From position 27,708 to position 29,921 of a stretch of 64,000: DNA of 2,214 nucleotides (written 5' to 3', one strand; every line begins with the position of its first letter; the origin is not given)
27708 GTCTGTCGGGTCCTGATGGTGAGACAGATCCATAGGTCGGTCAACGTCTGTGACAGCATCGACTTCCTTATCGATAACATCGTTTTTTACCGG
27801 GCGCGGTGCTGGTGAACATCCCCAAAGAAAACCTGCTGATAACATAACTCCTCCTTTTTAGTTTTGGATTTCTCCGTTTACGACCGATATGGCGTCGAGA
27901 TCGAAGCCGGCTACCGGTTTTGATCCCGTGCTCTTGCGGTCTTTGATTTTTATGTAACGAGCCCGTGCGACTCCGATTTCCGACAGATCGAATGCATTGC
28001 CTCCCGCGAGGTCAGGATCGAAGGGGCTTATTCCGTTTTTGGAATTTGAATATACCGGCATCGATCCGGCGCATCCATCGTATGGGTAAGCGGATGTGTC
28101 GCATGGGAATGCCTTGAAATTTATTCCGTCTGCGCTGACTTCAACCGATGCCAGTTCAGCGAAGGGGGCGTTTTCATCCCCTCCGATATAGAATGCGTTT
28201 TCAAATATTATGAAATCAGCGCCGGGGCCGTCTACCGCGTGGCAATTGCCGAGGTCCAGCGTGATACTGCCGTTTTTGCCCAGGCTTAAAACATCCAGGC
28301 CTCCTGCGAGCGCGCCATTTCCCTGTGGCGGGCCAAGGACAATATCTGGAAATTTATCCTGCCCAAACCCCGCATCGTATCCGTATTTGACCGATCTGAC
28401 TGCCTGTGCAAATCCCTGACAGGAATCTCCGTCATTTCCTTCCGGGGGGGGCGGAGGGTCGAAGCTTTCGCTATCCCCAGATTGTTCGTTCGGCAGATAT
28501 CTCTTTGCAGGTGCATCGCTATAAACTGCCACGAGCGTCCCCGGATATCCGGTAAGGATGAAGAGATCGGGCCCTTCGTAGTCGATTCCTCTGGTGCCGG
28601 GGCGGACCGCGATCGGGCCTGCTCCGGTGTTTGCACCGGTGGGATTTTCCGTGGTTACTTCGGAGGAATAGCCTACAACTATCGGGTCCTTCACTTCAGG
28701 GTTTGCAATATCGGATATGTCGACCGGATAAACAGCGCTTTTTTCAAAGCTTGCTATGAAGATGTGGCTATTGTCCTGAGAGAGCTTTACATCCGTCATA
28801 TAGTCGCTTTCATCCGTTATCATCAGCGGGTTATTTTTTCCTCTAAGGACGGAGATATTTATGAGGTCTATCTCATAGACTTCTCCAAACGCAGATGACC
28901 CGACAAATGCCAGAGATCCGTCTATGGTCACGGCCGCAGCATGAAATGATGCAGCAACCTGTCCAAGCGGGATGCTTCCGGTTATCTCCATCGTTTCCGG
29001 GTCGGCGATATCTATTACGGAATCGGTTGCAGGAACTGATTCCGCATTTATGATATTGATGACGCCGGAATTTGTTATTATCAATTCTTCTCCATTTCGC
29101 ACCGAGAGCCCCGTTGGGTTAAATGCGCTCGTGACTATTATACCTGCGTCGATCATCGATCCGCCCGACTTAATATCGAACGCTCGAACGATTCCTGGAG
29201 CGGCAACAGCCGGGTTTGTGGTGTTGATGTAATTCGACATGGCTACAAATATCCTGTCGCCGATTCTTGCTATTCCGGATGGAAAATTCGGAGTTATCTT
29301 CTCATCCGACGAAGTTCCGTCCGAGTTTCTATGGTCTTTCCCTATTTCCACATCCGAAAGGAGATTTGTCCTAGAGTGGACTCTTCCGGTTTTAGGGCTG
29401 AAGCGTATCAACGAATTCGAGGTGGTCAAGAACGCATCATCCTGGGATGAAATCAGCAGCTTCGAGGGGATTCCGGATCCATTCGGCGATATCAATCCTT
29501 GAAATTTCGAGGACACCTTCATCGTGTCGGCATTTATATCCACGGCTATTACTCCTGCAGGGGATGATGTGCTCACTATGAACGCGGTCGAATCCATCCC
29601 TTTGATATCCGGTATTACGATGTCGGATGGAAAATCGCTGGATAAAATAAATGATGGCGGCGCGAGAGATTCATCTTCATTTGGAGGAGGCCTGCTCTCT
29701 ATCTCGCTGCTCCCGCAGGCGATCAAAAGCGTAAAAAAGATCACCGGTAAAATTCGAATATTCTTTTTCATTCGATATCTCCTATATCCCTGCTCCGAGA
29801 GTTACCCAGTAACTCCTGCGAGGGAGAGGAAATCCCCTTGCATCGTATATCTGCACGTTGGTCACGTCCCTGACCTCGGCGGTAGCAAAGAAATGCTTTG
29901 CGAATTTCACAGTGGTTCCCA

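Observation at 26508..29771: Two uncharacterised lipoproteins embedded in a riboswitch-controlled B12 uptake operon: candidate surface corrinoid-binding proteins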

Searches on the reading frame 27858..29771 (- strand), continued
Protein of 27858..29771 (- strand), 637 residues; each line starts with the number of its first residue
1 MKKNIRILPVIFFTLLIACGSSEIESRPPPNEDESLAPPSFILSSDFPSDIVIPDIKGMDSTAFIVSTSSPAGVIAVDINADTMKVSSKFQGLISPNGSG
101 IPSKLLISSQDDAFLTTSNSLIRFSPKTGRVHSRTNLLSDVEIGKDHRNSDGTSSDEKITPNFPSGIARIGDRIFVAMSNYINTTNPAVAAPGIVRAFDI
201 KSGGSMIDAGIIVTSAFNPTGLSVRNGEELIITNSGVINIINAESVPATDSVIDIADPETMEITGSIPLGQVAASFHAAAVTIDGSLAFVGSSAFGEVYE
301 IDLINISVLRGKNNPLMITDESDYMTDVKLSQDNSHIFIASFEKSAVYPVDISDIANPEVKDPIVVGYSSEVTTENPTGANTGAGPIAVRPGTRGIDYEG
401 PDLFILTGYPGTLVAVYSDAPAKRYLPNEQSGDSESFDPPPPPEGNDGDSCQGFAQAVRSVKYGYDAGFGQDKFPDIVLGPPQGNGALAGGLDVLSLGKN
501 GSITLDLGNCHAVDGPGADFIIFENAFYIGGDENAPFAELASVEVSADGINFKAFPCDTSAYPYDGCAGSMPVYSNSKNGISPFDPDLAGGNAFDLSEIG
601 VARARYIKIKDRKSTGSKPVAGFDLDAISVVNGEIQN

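Call 74: find_encoding_contigs(protein=P0046, flank=8000, max_places=2)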
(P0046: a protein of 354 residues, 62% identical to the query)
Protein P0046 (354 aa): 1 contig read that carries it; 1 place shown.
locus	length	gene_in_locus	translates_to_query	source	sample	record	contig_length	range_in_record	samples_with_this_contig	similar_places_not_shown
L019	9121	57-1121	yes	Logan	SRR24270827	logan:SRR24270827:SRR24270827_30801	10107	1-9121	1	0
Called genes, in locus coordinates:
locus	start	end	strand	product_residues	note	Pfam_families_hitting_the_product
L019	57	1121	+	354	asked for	-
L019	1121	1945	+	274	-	PF01497:Peripla_BP_2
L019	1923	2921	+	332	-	PF01032:FecCD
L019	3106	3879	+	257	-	PF02463:SMC_N (faint), PF00005:ABC_tran, PF13304:AAA_21 (weak)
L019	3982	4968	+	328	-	-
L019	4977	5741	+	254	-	-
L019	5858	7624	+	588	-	-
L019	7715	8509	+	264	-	-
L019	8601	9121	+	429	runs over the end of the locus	PF01336:tRNA_anti-codon, PF00152:tRNA-synt_2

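Call 75: find_encoding_contigs(protein=P0048, flank=8000, max_places=2)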
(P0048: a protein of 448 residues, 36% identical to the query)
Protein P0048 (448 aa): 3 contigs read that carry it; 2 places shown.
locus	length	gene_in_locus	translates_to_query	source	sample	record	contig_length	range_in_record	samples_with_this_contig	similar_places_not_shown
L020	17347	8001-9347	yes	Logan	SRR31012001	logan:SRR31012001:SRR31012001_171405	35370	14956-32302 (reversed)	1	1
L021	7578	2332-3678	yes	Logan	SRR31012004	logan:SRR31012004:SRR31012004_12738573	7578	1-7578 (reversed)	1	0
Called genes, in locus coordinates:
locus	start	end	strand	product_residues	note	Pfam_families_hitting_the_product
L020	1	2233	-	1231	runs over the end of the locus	-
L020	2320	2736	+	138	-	-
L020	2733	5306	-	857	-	-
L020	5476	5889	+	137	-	PF14520:HHH_5 (faint), PF21687:T2SSK_1st (faint), PF12836:HHH_3, PF00633:HHH (weak)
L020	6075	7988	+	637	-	PF07715:Plug, PF00593:TonB_dep_Rec_b-barrel, PF14905:OMP_b-brl_3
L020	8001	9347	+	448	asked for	-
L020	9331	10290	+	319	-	-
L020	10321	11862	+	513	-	-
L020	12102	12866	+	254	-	-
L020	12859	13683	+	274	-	PF01497:Peripla_BP_2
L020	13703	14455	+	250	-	PF00596:Aldolase_II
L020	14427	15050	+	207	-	PF03734:YkuD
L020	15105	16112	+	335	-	PF01032:FecCD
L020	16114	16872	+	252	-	PF00005:ABC_tran, PF02463:SMC_N (faint), PF13304:AAA_21 (faint)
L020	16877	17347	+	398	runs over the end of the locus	PF09243:Rsm22, PF13489:Methyltransf_23 (weak), PF13847:Methyltransf_31 (weak)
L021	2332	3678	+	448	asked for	-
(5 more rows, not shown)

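Call 76: find_encoding_contigs(protein=P0041, flank=8000, max_places=2)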
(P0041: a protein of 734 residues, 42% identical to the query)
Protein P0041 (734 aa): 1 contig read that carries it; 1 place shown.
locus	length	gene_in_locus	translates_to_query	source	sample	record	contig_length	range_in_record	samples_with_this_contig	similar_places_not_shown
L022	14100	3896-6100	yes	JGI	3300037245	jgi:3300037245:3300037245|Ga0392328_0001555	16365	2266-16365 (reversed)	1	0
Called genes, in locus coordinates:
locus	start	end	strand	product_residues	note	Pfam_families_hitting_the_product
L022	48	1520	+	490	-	PF01204:Trehalase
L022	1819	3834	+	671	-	PF07715:Plug, PF00593:TonB_dep_Rec_b-barrel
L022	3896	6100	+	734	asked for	PF02368:Big_2 (weak)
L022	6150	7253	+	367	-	PF14717:DUF4465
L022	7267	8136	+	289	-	PF01497:Peripla_BP_2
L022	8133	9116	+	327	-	PF01032:FecCD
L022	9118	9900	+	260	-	PF00005:ABC_tran, PF13304:AAA_21 (faint)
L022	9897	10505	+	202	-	PF13103:TonB_2 (weak), PF03544:TonB_C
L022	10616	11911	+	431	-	PF01336:tRNA_anti-codon, PF00152:tRNA-synt_2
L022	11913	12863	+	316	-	PF01545:Cation_efflux, PF16916:ZT_dimer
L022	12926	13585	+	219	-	PF00849:PseudoU_synth_2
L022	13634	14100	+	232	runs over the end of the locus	PF11249:DUF3047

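Call 80: search_protein_families(library=pfam, proteins=[L022:6150-7253:+, L020:12102-12866:+, L019:3982-4968:+, L019:4977-5741:+, L019:5858-7624:+, L019:7715-8509:+, L020:9331-10290:+], max_evalue=0.1)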
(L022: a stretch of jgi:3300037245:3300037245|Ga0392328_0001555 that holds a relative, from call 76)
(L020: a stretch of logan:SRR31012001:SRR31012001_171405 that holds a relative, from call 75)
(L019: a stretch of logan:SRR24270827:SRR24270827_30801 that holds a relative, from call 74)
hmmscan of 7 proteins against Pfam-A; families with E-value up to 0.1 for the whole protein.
L022:6150-7253:+ (367 aa): 2 families
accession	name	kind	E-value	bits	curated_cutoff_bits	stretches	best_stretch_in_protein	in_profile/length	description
PF14717.12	DUF4465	-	3e-56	191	25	1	188-363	2-175/176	Domain of unknown function (DUF4465)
PF07974.19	EGF_2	-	0.00041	21.1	22.1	0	114-136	5-27/32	EGF-like domain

L020:12102-12866:+ (254 aa): 10 families
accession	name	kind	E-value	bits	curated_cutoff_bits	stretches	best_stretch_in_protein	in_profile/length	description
PF07719.23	TPR_2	-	7.1e-05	23.1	27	1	136-164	2-30/34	Tetratricopeptide repeat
PF13428.12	TPR_14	-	0.00047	21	23.5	1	104-141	4-41/44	Tetratricopeptide repeat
PF12895.13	ANAPC3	-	0.00062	20.4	27.2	1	83-161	4-82/82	Anaphase-promoting complex, cyclosome, subunit 3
PF23914.1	TPR_CcmH_CycH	-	0.0015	18.8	42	1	109-169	92-155/158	Cytochrome c-type biogenesis protein H TPR domain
PF14559.12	TPR_19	-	0.0029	18.3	25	0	99-136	23-60/68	Tetratricopeptide repeat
PF13424.12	TPR_12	-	0.0084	16.7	30.1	0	137-162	47-72/77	Tetratricopeptide repeat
PF13181.12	TPR_8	-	0.025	15.2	25.7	0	138-165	4-31/34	Tetratricopeptide repeat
PF23300.3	HEAT_Nup120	-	0.026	14.8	29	1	115-173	10-65/170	Nucleoporin Nup120, HEAT repeats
PF25063.1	ARM_TT21_C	-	0.034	14.4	35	1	106-166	100-160/209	Tetratricopeptide repeat protein 21 C-terminal ARM domain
PF13432.12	TPR_16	-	0.084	13.8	32.7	0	107-162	3-58/65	Tetratricopeptide repeat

L019:3982-4968:+ (328 aa): 0 families

L019:4977-5741:+ (254 aa): 0 families

L019:5858-7624:+ (588 aa): 0 families

L019:7715-8509:+ (264 aa): 0 families

L020:9331-10290:+ (319 aa): 0 families

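Call 97: search_solved_structures(query=L005:8674-9945:+, max_evalue=1)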
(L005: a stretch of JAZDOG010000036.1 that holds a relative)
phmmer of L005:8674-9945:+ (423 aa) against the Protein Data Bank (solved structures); distinct sequences matched with E-value up to 1: 2.
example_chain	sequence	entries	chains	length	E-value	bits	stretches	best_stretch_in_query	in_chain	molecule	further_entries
1wma_A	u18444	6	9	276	0.21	13.6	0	31-66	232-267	Carbonyl reductase [NADPH] 1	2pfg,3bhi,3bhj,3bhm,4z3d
3ay2_A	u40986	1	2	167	0.35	12.9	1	32-71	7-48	Lipid modified azurin protein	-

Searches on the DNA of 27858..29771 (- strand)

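Call 25: search_rna_families(sources=[L004, L005, L006, L007, L008, L009, L010, L011, L012], threshold=gathering)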
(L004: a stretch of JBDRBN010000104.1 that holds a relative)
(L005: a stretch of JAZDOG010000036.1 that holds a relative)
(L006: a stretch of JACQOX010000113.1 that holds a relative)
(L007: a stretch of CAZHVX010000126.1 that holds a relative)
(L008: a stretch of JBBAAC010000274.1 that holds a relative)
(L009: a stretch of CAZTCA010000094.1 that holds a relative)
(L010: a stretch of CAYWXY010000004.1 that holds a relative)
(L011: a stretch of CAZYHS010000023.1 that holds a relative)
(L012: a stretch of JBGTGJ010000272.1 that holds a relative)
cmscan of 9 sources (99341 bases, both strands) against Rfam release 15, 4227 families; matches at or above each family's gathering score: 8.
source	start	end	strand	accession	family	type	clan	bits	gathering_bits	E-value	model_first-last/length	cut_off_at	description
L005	4307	4658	+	RF00023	tmRNA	Gene;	CL00001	164.2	47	8.5e-65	1-374/374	no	transfer-messenger RNA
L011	7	180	+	RF00174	Cobalamin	Cis-reg; riboswitch;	CL00101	85.6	31.5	1.7e-19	1-189/189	no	Cobalamin riboswitch aptamer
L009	497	626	+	RF00174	Cobalamin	Cis-reg; riboswitch;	CL00101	78.5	31.5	1.9e-17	45-169/189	no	Cobalamin riboswitch aptamer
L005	6316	6510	+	RF00174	Cobalamin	Cis-reg; riboswitch;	CL00101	71.9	31.5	1.4e-15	1-189/189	no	Cobalamin riboswitch aptamer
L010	7652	7836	+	RF00174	Cobalamin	Cis-reg; riboswitch;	CL00101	71.7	31.5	1.6e-15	1-189/189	no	Cobalamin riboswitch aptamer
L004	1326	1543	+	RF00174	Cobalamin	Cis-reg; riboswitch;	CL00101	68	31.5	1.8e-14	1-189/189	no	Cobalamin riboswitch aptamer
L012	3794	3994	+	RF00174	Cobalamin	Cis-reg; riboswitch;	CL00101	59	31.5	6.9e-12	45-169/189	no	Cobalamin riboswitch aptamer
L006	7665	7989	+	RF00174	Cobalamin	Cis-reg; riboswitch;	CL00101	58.6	31.5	9e-12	1-189/189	no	Cobalamin riboswitch aptamer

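Call 26: search_rna_families(sources=[L013, L014, L015, L016, L017, L018], threshold=gathering)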
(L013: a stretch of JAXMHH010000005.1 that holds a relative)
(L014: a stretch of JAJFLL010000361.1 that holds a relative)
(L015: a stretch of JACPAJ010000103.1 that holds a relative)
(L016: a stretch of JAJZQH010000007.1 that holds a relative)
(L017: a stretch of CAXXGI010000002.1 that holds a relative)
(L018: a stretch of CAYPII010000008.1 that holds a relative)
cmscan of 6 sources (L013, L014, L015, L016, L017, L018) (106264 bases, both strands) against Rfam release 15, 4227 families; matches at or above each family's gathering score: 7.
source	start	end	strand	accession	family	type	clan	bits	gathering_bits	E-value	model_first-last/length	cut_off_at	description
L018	3733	4076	+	RF00023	tmRNA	Gene;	CL00001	152.8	47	5.8e-60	1-374/374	no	transfer-messenger RNA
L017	1838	2180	+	RF00023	tmRNA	Gene;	CL00001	150.7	47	4.4e-59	1-374/374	no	transfer-messenger RNA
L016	7687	7863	+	RF00174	Cobalamin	Cis-reg; riboswitch;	CL00101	79.7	31.5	9e-18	1-189/189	no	Cobalamin riboswitch aptamer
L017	7505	7699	+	RF00174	Cobalamin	Cis-reg; riboswitch;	CL00101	79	31.5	1.4e-17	1-189/189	no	Cobalamin riboswitch aptamer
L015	5165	5322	+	RF01482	AdoCbl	Cis-reg; riboswitch;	CL00101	69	50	2.2e-10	1-149/149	no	AdoCbl (Cobalamin/B12) riboswitch aptamer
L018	7660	7852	+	RF00174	Cobalamin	Cis-reg; riboswitch;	CL00101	67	31.5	3.9e-14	1-189/189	no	Cobalamin riboswitch aptamer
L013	7586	7806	+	RF00174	Cobalamin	Cis-reg; riboswitch;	CL00101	60.1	31.5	3.7e-12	1-189/189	no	Cobalamin riboswitch aptamer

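Call 77: search_rna_families(sources=[L019, L020, L021, L022], threshold=gathering)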
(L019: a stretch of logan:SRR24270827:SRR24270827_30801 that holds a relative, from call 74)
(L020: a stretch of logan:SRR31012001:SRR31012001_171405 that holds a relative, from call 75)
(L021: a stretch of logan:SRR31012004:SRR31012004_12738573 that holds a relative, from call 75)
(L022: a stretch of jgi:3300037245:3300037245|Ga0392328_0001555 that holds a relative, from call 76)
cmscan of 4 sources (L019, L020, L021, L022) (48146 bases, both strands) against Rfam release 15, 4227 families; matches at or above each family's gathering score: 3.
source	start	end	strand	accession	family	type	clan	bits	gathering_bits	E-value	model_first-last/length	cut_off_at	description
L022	1588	1798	+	RF00174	Cobalamin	Cis-reg; riboswitch;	CL00101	68.8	31.5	5.4e-15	1-189/189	no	Cobalamin riboswitch aptamer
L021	158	329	+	RF00174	Cobalamin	Cis-reg; riboswitch;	CL00101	62.9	31.5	2.6e-13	1-189/189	no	Cobalamin riboswitch aptamer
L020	5849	5977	+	RF00174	Cobalamin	Cis-reg; riboswitch;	CL00101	62.7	31.5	2.9e-13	46-168/189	no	Cobalamin riboswitch aptamer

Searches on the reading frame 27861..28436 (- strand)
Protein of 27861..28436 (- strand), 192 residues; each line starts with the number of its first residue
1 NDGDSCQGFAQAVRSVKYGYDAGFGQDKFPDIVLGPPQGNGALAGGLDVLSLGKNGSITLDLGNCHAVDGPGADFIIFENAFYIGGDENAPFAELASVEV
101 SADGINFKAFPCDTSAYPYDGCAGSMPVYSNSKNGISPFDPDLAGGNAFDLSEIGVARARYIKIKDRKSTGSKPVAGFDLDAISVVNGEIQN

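Call 37: search_protein_families(library=pfam, proteins=[window:27861-28436:-], max_evalue=5)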
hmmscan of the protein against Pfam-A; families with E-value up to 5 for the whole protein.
window:27861-28436:- (192 aa): 0 families

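Call 46: predict_structure(alignment_id=A4)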
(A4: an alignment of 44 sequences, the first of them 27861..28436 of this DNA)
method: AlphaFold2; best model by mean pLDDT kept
length: 192 residues; sequences in the alignment: 44
mean_pLDDT: 91.7   pTM: 0.89
mean pLDDT of the five models: 91.7, 91.4, 90.2, 89.9, 86.6
residues with pLDDT >= 90: 148; 70-90: 31; 50-70: 11; < 50: 2
segments of 3 or more residues with pLDDT < 50: none
pLDDT, mean of each block of 10 residues (from residue 1): 85 97 93 96 93 96 98 97 86 92 98 73 93 97 97 98 85 72 98 83
secondary structure, 60 per line:
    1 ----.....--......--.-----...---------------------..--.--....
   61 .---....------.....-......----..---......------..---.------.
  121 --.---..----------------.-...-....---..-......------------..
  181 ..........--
elements in order: E5-9 E12-17 E57-61 E65-68 E75-79 E81-83 E96-101 E147-149 H151-154 E161-166 E179-190

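Call 48: fold_search(model_id=the predicted structure, library=pdb)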
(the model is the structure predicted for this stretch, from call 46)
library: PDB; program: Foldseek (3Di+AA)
matches with E <= 10: 667; with E <= 0.001: 0
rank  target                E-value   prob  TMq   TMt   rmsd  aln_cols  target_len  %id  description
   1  2jda_B                1.0e-03  1.00  0.39  0.49   6.8       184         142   12  Structure of a pectin binding carbohydrate binding module determined in an monoclinic crystal form. (released 2007-01-16)
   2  3f2z                  1.1e-03  1.00  0.35  0.43   5.6       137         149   16  Crystal structure of the C-terminal domain of a chitobiase (BF3579) from Bacteroides fragilis, Northeast Structural Geno (released 2008-11-18)
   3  2kd7_MODEL_1_A        1.1e-03  1.00  0.33  0.39   5.8       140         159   14  Solution NMR structure of F5/8 type C-terminal domain of a putative chitobiase from Bacteroides thetaiotaomicr (released 2009-02-03)
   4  7mfk                  1.4e-03  1.00  0.41  0.11   8.2       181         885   18  Structure of the Clostridium perfringens GH89 in complex with alpha-HNJNAc (released 2021-07-28)
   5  2jd9                  1.9e-03  1.00  0.38  0.49   7.2       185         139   13  Structure of a pectin binding carbohydrate binding module determined in an orthorhombic crystal form. (released 2007-01-16)
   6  8blw_B                2.0e-03  0.99  0.44  0.16  12.8       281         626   15  Vitamin B12 transporter BtuB1 with lipoprotein BtuG1 from B. theta (released 2023-08-16)
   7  4a42_B                2.1e-03  1.00  0.37  0.52   8.6       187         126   11  CpGH89CBM32-6 produced by Clostridium perfringens (released 2012-04-04)
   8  4lpl                  2.4e-03  1.00  0.42  0.54   9.7       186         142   11  Structure of CBM32-1 from a family 31 glycoside hydrolase from Clostridium perfringens (released 2014-07-16)
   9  4a42_A                2.6e-03  1.00  0.35  0.49   8.6       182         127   12  CpGH89CBM32-6 produced by Clostridium perfringens (released 2012-04-04)
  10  2pqs_A                3.4e-03  0.99  0.32  0.37   7.7       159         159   13  Crystal Structure of the Bovine Lactadherin C2 Domain (released 2007-08-07)
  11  8dmk_A                3.4e-03  0.98  0.33  0.23  10.7       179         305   18  Cryo-EM reveals the molecular basis of laminin polymerization and LN-lamininopathies (released 2023-02-01)
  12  2w1u_B                3.4e-03  0.96  0.32  0.40  11.9       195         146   14  A family 32 carbohydrate-binding module, from the Mu toxin produced by Clostridium perfringens, in complex with beta-D (released 2009-05-05)
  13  2w1u_D                3.8e-03  0.95  0.31  0.40  11.8       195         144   14  A family 32 carbohydrate-binding module, from the Mu toxin produced by Clostridium perfringens, in complex with beta-D (released 2009-05-05)
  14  4dxr_A                4.0e-03  0.99  0.44  0.43   8.1       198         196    9  Human SUN2-KASH1 complex (released 2012-06-06)
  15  7w12_A                4.0e-03  0.99  0.40  0.18   7.0       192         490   16  Complex structure of alginate lyase AlyB-OU02 with G9 (released 2022-11-16)
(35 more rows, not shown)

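Call 58: search_solved_structures(query=A5, max_evalue=10, show_alignments=3)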
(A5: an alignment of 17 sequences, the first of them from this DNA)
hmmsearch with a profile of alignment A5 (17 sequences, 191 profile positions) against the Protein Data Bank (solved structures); distinct sequences matched with E-value up to 10: 0.
